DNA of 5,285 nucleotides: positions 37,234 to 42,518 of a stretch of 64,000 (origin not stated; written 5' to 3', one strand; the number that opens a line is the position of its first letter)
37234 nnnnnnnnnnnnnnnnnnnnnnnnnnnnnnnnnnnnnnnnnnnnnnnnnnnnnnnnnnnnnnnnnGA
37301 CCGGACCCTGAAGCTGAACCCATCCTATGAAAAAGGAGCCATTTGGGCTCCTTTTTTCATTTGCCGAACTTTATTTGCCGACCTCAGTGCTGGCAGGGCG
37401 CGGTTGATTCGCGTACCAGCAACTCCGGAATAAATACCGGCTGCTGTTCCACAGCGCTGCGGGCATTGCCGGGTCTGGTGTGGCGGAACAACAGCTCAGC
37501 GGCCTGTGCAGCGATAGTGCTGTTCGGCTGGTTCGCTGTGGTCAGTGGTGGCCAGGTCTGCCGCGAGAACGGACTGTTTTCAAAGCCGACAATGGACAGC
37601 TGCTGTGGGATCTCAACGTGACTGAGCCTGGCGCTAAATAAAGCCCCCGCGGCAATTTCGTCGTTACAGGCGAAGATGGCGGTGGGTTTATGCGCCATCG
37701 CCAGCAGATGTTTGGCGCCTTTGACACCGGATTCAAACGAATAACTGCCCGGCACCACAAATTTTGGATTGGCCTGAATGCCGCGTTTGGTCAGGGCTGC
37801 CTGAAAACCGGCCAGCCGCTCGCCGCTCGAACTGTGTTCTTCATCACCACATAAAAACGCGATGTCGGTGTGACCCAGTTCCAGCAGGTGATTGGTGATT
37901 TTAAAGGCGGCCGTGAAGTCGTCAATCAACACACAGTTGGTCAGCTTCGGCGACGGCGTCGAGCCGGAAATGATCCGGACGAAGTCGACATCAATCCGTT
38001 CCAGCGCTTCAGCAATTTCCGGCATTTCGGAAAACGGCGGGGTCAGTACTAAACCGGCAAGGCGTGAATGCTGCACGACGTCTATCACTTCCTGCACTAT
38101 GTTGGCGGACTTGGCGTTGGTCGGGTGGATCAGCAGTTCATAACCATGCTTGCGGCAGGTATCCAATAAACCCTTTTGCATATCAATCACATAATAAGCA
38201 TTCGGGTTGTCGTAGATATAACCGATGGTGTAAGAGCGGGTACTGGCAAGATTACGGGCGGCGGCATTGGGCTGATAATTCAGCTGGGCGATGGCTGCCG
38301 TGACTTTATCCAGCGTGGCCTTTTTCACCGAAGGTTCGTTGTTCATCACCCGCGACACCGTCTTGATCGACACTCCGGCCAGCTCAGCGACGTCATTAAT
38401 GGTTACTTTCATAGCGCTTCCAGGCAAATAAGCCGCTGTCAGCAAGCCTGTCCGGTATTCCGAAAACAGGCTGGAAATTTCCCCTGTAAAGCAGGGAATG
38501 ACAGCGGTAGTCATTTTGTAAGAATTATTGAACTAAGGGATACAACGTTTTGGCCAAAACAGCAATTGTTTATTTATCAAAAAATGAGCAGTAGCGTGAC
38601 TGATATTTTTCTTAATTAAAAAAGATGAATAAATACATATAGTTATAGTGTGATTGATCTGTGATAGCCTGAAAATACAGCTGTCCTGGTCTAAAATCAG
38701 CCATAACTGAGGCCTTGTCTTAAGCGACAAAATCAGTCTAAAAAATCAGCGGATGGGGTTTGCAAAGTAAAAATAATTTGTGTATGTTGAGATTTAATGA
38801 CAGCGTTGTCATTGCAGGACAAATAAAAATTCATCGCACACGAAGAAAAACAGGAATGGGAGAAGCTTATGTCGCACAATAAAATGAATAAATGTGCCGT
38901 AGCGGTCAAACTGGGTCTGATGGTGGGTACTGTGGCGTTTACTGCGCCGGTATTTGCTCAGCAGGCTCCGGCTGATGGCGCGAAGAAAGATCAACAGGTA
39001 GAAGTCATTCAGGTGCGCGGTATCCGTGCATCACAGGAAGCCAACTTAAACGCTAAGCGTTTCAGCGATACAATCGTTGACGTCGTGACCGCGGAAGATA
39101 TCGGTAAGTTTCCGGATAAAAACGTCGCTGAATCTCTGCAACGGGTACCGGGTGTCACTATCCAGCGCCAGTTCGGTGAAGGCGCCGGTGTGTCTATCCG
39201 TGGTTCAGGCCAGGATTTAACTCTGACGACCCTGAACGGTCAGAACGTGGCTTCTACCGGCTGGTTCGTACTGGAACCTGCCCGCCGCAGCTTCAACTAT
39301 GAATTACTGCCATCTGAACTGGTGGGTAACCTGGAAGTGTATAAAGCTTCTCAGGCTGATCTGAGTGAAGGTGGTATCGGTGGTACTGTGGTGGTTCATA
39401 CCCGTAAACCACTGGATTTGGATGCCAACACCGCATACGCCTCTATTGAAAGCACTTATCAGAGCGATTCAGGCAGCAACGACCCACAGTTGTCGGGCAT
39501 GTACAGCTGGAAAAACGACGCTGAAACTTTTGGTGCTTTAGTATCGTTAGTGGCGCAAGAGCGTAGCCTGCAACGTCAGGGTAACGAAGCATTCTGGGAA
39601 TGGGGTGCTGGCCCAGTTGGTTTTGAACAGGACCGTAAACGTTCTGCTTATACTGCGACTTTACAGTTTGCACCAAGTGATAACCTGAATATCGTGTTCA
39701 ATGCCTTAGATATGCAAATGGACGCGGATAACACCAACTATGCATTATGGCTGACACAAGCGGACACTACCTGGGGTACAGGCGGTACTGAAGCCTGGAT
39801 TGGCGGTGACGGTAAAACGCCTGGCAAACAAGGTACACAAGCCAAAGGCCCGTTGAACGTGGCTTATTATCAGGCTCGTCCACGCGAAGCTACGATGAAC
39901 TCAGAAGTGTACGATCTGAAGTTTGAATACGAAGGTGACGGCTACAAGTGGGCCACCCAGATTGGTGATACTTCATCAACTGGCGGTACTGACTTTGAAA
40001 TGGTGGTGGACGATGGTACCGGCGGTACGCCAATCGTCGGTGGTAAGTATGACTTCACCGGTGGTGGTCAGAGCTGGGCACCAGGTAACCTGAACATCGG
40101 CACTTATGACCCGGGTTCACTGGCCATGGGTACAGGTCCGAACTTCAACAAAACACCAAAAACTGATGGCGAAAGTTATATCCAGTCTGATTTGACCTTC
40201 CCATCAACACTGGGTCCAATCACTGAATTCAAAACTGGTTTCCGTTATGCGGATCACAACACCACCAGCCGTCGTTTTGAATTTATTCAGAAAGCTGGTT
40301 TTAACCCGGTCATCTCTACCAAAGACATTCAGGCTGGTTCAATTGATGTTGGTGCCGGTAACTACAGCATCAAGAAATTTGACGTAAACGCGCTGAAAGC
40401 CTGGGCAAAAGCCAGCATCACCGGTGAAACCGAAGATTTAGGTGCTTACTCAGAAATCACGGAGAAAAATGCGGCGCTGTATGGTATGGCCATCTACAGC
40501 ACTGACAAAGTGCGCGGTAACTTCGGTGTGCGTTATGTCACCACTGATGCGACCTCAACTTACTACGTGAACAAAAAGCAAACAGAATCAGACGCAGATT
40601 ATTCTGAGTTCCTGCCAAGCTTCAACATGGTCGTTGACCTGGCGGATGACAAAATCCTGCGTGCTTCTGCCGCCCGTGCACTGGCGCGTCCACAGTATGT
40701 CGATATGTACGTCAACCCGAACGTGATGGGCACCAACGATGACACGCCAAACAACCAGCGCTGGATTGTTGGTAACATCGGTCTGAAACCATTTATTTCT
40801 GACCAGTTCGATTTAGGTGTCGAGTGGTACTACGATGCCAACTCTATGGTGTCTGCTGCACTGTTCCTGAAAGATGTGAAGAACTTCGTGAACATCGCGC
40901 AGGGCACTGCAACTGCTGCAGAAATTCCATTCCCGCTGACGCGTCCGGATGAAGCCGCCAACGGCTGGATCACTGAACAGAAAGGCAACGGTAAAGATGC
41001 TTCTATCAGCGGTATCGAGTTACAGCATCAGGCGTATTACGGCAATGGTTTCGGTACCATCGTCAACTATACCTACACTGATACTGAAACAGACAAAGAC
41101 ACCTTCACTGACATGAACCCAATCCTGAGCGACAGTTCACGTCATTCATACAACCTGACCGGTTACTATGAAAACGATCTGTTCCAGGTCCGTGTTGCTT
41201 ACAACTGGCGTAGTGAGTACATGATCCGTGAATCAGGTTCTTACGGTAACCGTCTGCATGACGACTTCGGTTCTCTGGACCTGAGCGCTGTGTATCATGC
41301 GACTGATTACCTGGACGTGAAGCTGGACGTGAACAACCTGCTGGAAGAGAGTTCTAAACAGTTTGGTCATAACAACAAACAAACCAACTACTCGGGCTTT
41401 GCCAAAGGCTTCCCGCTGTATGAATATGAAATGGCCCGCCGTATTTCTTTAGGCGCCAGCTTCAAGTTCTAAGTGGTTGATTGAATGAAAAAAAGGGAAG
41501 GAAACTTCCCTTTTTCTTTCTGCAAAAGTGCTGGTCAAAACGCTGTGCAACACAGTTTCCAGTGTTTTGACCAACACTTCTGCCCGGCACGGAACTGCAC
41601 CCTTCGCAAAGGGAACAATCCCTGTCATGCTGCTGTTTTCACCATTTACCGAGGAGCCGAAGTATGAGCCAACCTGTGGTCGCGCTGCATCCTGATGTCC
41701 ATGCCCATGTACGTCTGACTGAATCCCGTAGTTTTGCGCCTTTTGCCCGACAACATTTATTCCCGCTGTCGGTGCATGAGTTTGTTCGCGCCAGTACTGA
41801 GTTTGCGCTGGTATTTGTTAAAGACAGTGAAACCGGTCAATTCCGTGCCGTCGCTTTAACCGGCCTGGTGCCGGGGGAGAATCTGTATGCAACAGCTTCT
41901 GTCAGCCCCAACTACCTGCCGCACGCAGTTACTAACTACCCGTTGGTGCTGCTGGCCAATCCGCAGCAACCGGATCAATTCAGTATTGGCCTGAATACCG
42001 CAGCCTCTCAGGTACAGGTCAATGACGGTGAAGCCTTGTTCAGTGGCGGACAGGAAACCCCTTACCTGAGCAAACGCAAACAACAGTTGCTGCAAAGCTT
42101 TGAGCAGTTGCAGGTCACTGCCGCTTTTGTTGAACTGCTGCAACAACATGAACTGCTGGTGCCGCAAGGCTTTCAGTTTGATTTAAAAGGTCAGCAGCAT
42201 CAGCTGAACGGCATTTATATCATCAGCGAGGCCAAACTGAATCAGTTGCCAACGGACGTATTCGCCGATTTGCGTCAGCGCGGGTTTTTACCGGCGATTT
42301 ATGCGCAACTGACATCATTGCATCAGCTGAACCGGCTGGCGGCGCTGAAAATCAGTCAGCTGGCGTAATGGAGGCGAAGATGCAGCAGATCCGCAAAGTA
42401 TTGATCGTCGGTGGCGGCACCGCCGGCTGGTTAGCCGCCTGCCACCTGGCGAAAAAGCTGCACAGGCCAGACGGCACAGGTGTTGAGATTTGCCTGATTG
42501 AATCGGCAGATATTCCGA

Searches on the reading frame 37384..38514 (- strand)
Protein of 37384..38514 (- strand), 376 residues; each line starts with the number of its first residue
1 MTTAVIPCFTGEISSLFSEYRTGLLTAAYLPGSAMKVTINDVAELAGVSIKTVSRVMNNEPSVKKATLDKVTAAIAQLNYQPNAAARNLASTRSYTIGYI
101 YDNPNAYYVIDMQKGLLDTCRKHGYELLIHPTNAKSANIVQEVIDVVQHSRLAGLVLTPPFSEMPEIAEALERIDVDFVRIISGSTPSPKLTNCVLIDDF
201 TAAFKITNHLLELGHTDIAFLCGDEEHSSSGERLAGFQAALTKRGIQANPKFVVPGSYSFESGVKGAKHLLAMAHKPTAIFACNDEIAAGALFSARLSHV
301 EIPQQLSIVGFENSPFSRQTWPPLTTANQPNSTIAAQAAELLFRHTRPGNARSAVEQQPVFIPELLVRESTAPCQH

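Call 9: search_protein_families(library=pfam, proteins=[window:37384-38514:-])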
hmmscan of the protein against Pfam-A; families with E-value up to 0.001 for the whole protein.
window:37384-38514:- (376 aa): 4 families
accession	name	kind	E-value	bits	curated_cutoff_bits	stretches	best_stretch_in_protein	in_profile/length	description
PF13377.12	Peripla_BP_3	-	5.1e-35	121.5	26.5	1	208-371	2-167/167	Periplasmic binding protein-like domain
PF00532.27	Peripla_BP_1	-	2.8e-25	89.8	22.2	1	96-344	3-259/281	Periplasmic binding proteins and sugar binding domain of LacI family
PF00356.27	LacI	-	1.2e-19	70.3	27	1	38-83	1-46/46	Bacterial regulatory proteins, lacI family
PF13407.12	Peripla_BP_4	-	3.7e-09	36.9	35.1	1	98-344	2-252/258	Periplasmic binding protein domain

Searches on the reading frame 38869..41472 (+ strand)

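Call 9: search_protein_families(library=pfam, proteins=[window:38869-41472:+])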
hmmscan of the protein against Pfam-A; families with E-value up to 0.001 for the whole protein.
window:38869-41472:+ (867 aa): 2 families
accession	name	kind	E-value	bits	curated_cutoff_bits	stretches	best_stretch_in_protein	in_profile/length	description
PF00593.30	TonB_dep_Rec_b-barrel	-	1.1e-32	115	27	1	344-824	59-436/436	TonB dependent receptor-like, beta-barrel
PF07715.20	Plug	-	2.3e-18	67.1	23.9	1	66-173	5-107/107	TonB-dependent Receptor Plug Domain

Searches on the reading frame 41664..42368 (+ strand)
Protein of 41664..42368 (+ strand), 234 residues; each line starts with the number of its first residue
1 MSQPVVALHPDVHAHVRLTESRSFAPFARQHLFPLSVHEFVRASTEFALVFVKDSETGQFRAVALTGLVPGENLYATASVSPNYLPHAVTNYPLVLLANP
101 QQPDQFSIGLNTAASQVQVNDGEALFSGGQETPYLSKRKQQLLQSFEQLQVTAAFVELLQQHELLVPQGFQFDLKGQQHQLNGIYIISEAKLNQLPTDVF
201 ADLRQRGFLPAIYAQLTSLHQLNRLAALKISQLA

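Call 9: search_protein_families(library=pfam, proteins=[window:41664-42368:+])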
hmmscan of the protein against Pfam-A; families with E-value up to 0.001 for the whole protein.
window:41664-42368:+ (234 aa): 1 family
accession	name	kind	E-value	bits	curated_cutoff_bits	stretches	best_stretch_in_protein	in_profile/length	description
PF07277.16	SapC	-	1.9e-56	191.6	28.9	1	8-225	1-220/220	SapC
